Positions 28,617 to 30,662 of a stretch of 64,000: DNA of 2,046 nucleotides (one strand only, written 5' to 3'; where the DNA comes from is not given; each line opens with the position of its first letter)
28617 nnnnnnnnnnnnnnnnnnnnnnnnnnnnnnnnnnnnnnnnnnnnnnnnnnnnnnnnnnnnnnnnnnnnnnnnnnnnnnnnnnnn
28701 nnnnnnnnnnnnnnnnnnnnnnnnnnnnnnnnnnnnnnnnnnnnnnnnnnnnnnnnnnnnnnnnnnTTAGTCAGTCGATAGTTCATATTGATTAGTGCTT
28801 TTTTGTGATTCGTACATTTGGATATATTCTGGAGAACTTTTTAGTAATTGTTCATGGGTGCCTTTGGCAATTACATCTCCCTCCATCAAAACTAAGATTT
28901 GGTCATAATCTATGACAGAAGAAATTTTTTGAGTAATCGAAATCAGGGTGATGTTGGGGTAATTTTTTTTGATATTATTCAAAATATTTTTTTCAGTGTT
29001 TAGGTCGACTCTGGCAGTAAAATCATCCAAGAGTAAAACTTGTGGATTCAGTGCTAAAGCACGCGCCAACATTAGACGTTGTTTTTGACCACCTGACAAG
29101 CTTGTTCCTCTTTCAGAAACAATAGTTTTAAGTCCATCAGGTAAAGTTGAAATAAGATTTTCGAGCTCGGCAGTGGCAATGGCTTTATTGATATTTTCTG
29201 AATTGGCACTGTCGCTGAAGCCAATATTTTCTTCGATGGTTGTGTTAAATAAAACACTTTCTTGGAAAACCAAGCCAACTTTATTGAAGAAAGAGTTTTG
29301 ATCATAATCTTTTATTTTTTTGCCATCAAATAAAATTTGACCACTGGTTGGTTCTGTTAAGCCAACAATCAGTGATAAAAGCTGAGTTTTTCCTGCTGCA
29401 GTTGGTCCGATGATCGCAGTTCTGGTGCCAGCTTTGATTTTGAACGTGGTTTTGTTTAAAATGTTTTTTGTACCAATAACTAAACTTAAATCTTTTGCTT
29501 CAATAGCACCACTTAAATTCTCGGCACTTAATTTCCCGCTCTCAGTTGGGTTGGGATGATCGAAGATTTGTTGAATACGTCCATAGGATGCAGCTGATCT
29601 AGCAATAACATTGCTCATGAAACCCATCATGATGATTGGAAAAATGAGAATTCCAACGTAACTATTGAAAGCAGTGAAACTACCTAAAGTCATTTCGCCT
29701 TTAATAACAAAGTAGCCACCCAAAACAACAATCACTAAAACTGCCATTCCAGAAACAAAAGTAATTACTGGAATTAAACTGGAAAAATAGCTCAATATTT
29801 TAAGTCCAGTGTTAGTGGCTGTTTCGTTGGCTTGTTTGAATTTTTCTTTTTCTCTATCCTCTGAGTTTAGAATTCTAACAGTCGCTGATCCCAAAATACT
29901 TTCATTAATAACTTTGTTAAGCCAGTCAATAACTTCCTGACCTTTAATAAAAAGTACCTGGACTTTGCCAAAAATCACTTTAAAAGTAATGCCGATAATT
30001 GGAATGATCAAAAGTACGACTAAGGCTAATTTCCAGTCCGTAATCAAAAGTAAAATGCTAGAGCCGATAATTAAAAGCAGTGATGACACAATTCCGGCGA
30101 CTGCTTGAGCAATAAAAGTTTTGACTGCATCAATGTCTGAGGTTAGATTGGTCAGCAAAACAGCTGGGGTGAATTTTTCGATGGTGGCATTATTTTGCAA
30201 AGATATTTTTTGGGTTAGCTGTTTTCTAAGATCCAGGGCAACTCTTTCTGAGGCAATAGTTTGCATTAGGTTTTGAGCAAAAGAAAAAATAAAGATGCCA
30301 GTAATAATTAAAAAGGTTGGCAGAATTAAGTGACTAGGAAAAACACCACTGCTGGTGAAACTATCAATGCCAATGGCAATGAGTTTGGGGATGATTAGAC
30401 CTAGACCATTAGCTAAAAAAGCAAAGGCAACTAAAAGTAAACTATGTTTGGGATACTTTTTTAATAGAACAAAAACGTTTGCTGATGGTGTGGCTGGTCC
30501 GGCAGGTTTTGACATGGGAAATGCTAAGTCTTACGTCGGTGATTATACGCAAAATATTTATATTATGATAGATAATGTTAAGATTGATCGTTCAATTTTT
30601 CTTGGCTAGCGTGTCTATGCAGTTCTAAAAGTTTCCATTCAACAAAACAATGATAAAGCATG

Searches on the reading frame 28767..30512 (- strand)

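Call 18: search_protein_families(library=pfam, proteins=[window:28767-30512:-], max_evalue=0.00001)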
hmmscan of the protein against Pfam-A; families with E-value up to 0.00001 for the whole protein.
window:28767-30512:- (581 aa): 2 families
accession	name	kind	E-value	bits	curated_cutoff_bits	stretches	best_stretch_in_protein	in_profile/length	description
PF00664.28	ABC_membrane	-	6e-41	141.4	28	1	26-292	3-273/274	ABC transporter transmembrane region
PF00005.33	ABC_tran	-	9.8e-33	114.1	25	1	352-500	1-137/137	ABC transporter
